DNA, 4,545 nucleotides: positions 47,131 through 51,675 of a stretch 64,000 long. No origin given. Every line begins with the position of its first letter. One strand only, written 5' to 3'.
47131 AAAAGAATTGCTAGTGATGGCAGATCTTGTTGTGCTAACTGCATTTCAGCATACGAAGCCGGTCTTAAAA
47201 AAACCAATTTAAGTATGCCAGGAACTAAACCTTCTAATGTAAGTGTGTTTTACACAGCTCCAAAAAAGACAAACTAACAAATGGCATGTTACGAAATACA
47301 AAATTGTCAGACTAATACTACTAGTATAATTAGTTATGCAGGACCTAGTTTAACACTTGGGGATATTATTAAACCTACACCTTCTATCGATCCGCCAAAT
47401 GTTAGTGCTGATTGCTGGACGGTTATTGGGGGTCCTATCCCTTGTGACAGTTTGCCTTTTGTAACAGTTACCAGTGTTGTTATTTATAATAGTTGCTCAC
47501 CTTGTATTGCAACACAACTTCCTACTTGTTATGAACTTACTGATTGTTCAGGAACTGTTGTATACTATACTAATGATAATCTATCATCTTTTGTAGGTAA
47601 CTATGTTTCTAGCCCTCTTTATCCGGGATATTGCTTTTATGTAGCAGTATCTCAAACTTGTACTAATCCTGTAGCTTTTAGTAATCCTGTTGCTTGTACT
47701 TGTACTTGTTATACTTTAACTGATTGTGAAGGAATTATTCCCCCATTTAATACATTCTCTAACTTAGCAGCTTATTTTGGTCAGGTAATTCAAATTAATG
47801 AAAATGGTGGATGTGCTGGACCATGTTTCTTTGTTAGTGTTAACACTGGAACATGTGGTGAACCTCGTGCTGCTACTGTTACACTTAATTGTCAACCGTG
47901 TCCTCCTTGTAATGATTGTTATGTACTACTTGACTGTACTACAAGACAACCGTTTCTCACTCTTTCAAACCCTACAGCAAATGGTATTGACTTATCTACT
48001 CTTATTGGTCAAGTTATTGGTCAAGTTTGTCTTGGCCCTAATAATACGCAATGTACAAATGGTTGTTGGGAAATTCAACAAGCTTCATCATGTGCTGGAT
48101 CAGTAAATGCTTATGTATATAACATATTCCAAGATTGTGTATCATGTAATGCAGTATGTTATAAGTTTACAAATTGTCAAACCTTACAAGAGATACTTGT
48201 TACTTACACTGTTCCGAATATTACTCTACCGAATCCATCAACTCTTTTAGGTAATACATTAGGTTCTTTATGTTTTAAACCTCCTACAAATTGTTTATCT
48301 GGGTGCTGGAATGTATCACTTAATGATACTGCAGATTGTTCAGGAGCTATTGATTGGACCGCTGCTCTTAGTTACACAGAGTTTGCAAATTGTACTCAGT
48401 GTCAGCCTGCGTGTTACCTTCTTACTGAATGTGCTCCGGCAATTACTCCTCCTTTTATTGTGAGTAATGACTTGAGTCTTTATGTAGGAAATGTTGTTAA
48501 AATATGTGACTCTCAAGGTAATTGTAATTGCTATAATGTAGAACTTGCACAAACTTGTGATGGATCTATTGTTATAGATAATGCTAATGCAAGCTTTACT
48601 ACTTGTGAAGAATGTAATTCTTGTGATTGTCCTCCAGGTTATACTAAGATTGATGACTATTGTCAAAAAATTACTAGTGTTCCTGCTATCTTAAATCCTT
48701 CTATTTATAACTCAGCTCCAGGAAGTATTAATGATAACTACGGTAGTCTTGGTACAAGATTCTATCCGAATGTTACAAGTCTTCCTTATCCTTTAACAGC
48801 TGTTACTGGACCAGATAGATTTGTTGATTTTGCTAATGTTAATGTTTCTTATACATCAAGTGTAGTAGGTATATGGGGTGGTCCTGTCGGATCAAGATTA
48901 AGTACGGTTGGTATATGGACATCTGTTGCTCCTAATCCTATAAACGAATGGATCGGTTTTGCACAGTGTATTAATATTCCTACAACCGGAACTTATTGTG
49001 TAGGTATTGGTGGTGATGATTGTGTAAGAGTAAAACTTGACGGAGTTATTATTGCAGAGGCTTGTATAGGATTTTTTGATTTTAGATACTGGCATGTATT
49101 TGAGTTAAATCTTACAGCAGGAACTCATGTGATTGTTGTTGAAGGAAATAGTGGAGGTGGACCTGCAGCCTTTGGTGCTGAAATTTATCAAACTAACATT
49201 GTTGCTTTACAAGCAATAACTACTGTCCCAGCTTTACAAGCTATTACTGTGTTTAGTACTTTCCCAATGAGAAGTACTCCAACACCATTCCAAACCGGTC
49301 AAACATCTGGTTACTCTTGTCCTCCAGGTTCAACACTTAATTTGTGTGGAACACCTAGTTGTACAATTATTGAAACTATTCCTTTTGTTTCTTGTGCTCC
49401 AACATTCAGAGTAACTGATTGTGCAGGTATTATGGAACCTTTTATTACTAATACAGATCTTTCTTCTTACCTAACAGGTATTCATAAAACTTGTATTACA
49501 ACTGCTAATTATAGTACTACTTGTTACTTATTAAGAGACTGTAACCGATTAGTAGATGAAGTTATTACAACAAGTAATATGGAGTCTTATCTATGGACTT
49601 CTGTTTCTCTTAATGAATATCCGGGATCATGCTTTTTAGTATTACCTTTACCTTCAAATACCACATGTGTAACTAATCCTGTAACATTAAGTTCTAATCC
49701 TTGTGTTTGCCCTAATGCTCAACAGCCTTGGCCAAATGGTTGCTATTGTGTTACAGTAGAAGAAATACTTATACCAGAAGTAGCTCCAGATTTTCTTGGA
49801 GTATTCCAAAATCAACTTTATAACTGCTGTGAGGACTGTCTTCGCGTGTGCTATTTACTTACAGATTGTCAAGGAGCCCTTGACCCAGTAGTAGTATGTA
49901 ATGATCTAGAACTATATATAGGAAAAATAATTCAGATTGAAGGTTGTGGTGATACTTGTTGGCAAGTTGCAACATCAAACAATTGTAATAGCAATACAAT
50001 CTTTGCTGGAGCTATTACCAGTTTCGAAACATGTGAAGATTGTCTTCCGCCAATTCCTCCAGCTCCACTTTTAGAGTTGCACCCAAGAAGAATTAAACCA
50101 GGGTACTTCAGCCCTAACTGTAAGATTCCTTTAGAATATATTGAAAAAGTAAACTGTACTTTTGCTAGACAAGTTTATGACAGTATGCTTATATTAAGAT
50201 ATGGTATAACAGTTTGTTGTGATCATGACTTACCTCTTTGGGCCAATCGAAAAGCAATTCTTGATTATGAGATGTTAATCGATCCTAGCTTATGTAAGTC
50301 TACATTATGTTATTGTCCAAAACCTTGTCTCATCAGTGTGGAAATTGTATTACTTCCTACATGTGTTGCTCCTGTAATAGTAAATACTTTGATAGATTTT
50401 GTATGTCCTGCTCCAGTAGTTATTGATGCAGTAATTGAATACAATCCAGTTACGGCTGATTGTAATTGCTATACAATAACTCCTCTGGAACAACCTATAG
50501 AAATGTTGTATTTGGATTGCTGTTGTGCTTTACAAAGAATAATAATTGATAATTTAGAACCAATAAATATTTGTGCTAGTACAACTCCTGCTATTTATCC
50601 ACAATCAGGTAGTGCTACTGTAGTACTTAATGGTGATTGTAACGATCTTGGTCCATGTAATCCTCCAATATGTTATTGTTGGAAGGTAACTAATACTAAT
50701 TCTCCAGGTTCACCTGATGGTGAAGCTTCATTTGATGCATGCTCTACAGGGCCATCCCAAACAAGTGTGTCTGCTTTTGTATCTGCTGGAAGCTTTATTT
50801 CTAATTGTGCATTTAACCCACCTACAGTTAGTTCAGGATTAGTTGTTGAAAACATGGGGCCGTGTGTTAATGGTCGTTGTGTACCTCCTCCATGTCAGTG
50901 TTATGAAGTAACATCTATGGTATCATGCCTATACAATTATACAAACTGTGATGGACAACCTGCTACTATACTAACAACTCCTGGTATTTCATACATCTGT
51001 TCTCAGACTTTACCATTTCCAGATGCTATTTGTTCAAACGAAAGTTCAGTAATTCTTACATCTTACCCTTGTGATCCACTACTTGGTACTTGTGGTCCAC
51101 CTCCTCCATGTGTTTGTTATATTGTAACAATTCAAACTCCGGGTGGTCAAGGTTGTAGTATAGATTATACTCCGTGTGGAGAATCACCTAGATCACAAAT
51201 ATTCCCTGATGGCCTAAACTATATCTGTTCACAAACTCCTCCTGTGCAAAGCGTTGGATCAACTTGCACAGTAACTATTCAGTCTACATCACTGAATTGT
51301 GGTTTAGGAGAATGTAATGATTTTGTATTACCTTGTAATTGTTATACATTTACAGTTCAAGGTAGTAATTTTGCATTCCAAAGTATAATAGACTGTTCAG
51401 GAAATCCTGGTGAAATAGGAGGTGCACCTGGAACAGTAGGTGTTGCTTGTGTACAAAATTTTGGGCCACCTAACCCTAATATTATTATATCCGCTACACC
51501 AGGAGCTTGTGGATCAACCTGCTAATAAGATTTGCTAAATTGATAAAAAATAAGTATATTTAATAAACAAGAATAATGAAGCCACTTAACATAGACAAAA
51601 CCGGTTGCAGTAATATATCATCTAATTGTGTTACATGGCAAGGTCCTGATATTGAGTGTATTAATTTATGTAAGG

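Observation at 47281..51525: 1414-aa cysteine-rich repeat protein with a PA14-like carbohydrate-binding domain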

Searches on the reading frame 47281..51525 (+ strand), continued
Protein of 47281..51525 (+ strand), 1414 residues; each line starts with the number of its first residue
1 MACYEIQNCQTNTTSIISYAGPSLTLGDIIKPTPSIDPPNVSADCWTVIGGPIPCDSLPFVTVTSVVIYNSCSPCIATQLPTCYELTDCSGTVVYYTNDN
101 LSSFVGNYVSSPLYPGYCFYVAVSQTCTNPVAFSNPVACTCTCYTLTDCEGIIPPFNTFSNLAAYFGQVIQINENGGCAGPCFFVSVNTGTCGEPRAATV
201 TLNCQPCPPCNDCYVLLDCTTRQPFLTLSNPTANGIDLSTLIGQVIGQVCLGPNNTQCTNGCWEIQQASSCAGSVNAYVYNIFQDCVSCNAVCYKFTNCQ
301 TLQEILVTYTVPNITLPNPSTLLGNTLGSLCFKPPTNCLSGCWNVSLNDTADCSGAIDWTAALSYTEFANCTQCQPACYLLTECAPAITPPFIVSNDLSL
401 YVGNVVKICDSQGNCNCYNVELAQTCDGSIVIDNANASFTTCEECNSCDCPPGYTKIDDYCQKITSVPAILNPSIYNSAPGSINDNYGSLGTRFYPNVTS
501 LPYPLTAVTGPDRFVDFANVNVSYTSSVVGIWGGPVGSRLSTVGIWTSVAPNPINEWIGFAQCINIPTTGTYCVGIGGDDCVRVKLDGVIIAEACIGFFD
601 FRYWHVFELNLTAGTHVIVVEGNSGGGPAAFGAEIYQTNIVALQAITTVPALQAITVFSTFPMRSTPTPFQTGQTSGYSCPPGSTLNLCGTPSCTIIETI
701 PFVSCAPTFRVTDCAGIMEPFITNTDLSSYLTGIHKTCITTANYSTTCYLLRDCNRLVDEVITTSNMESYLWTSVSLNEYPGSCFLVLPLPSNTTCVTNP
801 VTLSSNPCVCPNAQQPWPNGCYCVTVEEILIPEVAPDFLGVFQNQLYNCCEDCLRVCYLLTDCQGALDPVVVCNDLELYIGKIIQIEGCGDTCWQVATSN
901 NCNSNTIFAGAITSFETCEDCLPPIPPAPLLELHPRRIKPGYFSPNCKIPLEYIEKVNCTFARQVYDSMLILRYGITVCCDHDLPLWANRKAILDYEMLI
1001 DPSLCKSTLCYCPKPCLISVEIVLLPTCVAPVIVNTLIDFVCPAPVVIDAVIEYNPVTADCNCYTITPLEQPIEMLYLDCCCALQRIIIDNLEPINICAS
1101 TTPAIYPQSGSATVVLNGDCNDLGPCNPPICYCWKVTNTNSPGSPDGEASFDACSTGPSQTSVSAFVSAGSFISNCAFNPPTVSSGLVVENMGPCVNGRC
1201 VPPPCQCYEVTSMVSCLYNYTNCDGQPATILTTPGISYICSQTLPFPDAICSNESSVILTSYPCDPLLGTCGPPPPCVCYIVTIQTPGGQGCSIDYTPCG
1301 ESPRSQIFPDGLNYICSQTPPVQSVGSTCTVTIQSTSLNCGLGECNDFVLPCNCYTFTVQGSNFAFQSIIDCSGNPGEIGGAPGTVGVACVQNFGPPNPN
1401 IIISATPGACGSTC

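Call 77: find_related_loci(query=A1, collection=genome_contigs, flank=3000)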
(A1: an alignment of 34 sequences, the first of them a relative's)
Query A1 (1414 aa) in genome_contigs; peptide patterns used: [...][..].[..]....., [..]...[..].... (x = any residue, [..] = any of these).
40 stretches matched a pattern; 1 encode a relative of the query (tblastn E <= 1e-3); 1 distinct loci.
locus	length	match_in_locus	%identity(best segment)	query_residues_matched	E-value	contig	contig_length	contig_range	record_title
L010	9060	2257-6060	55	1-1346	0e+0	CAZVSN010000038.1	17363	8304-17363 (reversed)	MAG TPA_asm: uncultured Micavibrio sp. isolate SRP286056_co2_271 genome assembly, contig: NODE_5039_length_17363_cov_17.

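Call 89: list_cluster_members(proteins=[P0001, P0028, P0033])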
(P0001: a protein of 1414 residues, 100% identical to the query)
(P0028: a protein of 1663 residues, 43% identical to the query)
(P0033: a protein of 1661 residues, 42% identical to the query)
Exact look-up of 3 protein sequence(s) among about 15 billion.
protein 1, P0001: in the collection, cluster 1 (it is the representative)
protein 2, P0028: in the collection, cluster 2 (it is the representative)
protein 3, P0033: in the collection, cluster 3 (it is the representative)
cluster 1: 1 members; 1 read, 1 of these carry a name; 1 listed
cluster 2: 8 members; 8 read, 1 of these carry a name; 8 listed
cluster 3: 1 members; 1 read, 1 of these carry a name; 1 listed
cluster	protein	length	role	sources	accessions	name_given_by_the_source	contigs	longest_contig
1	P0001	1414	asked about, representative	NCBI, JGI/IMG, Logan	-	hypothetical protein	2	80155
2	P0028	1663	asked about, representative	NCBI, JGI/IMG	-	hypothetical protein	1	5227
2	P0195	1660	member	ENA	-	-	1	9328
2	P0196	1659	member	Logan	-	-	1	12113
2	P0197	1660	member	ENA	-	-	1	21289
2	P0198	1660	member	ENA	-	-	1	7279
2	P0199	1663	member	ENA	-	-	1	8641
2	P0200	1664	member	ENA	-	-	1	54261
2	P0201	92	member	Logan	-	-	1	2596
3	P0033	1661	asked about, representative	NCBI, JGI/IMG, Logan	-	hypothetical protein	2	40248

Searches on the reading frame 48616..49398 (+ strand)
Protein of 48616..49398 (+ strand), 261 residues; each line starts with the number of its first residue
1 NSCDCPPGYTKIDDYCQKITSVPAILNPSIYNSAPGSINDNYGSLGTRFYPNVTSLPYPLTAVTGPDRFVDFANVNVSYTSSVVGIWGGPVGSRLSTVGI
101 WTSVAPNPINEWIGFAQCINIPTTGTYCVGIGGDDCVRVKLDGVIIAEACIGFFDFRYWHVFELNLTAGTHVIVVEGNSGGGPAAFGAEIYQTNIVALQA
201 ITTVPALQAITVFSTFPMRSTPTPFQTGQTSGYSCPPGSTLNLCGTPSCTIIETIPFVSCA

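Call 21: search_protein_families(library=pfam, proteins=[window:48616-49398:+], max_evalue=10)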
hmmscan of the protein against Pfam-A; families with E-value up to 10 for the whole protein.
window:48616-49398:+ (261 aa): 0 families

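Call 25: search_solved_structures(query=A2, max_evalue=10, show_alignments=3)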
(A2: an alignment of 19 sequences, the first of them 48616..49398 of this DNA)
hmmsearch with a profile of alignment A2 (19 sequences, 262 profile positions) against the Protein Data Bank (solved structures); distinct sequences matched with E-value up to 10: 1.
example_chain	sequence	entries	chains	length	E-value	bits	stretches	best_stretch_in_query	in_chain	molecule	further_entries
3jwi_A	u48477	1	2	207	2.3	10.8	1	144-199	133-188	Methyltransferase type 12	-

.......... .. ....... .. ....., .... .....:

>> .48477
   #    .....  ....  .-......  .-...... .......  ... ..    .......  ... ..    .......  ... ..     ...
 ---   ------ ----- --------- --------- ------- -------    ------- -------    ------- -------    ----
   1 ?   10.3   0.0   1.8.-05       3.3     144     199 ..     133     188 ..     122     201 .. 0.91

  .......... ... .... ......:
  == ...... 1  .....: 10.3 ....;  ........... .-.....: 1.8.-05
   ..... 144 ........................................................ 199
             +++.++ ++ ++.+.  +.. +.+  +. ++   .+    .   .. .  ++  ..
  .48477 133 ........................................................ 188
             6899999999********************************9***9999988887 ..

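Call 28: predict_structure(alignment_id=A2)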
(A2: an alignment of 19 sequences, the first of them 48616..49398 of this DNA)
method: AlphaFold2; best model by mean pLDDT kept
length: 261 residues; sequences in the alignment: 19
mean_pLDDT: 84.5   pTM: 0.81
mean pLDDT of the five models: 84.5, 84.4, 83.7, 83.0, 78.6
residues with pLDDT >= 90: 95; 70-90: 134; 50-70: 27; < 50: 5
segments of 3 or more residues with pLDDT < 50: 102-106
pLDDT, mean of each block of 10 residues (from residue 1): 83 89 89 73 88 91 90 93 82 64 55 87 93 87 90 77 93 85 78 95 90 81 83 85 89 87 78
secondary structure, 60 per line:
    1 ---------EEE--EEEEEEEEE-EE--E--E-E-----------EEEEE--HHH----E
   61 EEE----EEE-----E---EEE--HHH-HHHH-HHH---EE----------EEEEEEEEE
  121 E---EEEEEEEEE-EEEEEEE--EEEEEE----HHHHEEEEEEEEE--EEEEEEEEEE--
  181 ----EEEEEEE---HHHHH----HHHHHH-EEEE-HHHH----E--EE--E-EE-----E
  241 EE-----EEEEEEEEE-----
elements in order: E10-12 E15-23 E46-50 E60-63 E68-70 E80-82 H89-92 E112-121 E125-133 E135-141 E144-149 H154-157 E158-166 E169-178 E185-191 H195-199 H204-209 E211-214 H216-219 E240-242 E248-256

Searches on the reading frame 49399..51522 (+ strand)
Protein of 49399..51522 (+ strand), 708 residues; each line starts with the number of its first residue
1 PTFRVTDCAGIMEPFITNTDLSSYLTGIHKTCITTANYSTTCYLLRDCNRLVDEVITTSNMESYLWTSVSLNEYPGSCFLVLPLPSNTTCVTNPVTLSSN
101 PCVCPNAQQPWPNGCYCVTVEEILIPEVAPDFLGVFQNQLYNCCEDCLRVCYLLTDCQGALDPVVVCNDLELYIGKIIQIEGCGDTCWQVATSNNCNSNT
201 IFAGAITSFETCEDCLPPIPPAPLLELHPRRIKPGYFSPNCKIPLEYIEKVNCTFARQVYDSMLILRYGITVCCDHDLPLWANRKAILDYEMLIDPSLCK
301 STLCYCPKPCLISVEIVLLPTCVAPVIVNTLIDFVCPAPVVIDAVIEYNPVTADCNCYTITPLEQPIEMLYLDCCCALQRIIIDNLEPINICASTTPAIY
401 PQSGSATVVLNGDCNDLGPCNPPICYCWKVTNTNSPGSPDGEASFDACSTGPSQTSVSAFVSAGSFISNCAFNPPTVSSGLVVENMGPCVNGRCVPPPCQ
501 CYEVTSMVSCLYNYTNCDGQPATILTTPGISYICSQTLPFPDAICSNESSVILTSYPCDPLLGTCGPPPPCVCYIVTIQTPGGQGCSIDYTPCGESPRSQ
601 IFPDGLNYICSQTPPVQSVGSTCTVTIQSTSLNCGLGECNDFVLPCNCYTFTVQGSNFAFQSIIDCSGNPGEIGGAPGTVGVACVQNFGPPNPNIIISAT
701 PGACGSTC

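Call 39: predict_structure(alignment_id=A3)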
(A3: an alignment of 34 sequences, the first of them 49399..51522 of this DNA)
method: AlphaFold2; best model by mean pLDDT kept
length: 708 residues; sequences in the alignment: 34
mean_pLDDT: 78.5   pTM: 0.33
mean pLDDT of the five models: 78.5, 77.0, 75.7, 74.2, 72.8
residues with pLDDT >= 90: 195; 70-90: 347; 50-70: 105; < 50: 61
segments of 3 or more residues with pLDDT < 50: 222-241, 298-311, 317-321, 324-327, 333-338, 450-453
pLDDT, mean of each block of 10 residues (from residue 1): 94 94 92 89 93 93 94 94 91 91 92 93 92 89 77 86 82 88 81 74 84 81 36 34 63 71 63 63 72 54 43 47 49 48 52 79 87 78 83 87 85 75 74 77 74 63 81 80 79 69 88 83 87 86 76 80 73 89 89 85 89 89 88 71 71 93 85 94 87 89 63
secondary structure, 60 per line:
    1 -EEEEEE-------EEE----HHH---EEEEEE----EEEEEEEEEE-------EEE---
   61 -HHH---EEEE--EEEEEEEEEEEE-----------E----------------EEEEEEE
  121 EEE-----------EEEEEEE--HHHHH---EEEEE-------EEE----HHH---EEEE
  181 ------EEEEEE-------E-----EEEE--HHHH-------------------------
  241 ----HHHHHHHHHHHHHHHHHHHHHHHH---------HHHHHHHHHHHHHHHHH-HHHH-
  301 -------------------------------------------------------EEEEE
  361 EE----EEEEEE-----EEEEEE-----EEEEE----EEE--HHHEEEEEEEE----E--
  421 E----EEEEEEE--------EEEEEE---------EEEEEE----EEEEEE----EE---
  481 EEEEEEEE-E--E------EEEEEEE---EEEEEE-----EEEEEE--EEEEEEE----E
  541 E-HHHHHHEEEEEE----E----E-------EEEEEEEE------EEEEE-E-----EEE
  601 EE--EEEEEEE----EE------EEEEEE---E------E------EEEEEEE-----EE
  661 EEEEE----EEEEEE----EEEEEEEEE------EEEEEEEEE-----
elements in order (helices of 4 or more, strands of 3 or more residues): E2-7 E15-17 E28-33 E38-47 E55-57 E68-71 E74-85 E114-123 E135-141 H144-148 E152-156 E164-166 E177-180 E187-192 E206-209 H212-215 H245-268 H278-294 H296-299 E356-362 E367-372 E378-383 E389-393 E398-400 E406-413 E426-432 E441-446 E456-461 E466-471 E481-488 E500-506 E510-515 E521-526 E529-535 H543-548 E549-554 E572-579 E586-590 E598-602 E605-611 E624-629 E647-653 E659-665 E670-675 E680-688 E695-703

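Call 57: fold_search(model_id=the predicted structure, library=viral)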
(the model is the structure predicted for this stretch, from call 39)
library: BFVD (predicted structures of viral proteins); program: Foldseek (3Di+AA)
matches with E <= 10: 259; with E <= 0.001: 3
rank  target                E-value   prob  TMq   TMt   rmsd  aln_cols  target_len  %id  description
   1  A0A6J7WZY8            3.6e-10  1.00  0.11  0.10  36.1       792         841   11  Uncharacterized protein [uncultured Caudovirales phage]
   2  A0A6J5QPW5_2          4.4e-04  0.41  0.11  0.10  41.1       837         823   12  Uncharacterized protein [uncultured Caudovirales phage]
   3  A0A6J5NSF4            8.3e-04  0.87  0.09  0.06  25.1       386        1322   16  Uncharacterized protein [uncultured Caudovirales phage]
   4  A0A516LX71            3.6e-03  0.30  0.10  0.11  41.7       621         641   12  (no name in the UniProt tables at hand)
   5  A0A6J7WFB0            5.4e-03  0.12  0.07  0.07  33.4       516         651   11  Uncharacterized protein [uncultured Caudovirales phage]
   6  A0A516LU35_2          1.5e-02  0.25  0.08  0.07  21.0       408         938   11  (no name in the UniProt tables at hand)
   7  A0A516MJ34            1.8e-02  0.18  0.08  0.12  25.3       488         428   13  (no name in the UniProt tables at hand)
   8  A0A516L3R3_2          2.3e-02  0.23  0.08  0.07  34.8       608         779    8  (no name in the UniProt tables at hand)
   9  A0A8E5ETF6            2.6e-02  0.07  0.07  0.06  32.0       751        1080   12  Membrane protein ORF125 [Anguillid herpesvirus 1]
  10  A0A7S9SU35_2          4.7e-02  0.05  0.08  0.06  39.2       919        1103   10  Uncharacterized protein [Virus NIOZ-UU157]
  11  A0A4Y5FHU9            6.0e-02  0.03  0.07  0.04  41.8      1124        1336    8  Baseplate protein [Lactobacillus phage 3-521]
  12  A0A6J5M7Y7            8.4e-02  0.99  0.09  0.30  20.4       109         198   15  Uncharacterized protein [uncultured Caudovirales phage]
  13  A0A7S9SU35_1          1.2e-01  0.18  0.07  0.05  28.2       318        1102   11  Uncharacterized protein [Virus NIOZ-UU157]
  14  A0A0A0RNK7            1.2e-01  0.09  0.08  0.07  29.2       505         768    8  Uncharacterized protein [Bacillus phage Pookie]
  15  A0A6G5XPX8            1.2e-01  0.08  0.07  0.06  33.1       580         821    9  (no name in the UniProt tables at hand)
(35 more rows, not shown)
